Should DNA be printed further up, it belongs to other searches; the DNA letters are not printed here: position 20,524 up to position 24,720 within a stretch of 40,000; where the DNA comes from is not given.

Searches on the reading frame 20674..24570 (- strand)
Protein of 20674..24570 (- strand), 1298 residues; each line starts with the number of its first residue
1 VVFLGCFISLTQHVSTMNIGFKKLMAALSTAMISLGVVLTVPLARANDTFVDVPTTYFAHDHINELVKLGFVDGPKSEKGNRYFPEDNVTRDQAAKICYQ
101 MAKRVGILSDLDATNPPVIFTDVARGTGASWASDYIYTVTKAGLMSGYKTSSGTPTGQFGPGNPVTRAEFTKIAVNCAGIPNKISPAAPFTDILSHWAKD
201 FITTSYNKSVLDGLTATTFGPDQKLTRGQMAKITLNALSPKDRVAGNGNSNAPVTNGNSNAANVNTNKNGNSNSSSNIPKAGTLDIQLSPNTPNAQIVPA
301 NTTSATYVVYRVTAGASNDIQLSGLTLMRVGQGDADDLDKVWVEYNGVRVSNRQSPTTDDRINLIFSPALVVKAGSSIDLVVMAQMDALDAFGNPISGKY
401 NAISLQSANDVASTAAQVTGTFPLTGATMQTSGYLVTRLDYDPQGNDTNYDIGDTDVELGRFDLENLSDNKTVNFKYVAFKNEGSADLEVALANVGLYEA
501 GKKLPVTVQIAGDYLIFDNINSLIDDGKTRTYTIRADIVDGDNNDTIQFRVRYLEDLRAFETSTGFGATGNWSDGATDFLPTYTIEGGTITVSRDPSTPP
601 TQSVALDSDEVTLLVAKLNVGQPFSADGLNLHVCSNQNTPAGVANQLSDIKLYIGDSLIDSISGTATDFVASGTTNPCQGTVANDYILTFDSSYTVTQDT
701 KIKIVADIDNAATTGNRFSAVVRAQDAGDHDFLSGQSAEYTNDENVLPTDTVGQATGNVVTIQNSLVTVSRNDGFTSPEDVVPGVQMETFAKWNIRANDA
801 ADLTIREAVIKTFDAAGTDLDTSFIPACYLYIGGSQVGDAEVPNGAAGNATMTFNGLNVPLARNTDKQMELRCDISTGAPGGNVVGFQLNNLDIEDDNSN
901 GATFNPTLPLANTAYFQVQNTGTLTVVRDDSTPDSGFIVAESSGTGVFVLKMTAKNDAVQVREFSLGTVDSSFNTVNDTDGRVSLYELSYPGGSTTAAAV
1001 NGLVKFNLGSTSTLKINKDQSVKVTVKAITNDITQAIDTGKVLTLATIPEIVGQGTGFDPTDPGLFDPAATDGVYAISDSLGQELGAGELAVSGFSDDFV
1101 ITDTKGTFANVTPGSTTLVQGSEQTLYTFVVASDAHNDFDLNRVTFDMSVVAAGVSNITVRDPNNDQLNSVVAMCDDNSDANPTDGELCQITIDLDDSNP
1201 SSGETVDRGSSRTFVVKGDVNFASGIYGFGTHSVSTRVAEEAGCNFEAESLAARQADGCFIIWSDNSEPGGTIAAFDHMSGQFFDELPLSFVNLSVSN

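Call 3: search_protein_families(library=pfam, proteins=[window:20674-24570:-], max_evalue=0.1)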
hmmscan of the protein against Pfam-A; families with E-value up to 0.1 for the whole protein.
window:20674-24570:- (1298 aa): 2 families
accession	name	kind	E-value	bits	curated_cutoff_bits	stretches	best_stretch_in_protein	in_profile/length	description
PF00395.25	SLH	-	8.9e-21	74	20.8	3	189-231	1-44/44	S-layer homology domain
PF14321.11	DUF4382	-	0.078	13.7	25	0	335-433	13-95/136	Domain of unknown function (DUF4382)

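Call 6: search_protein_families(library=ncbifam, proteins=[window:20674-24570:-], max_evalue=0.1)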
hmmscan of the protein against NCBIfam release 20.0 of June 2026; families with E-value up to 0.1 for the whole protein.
window:20674-24570:- (1298 aa): 1 family
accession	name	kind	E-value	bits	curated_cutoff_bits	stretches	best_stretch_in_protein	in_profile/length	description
NF033190.2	inl_like_NEAT_1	exception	9.9e-08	30.7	1275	1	50-238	582-752/754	NEAT domain-containing leucine-rich repeat protein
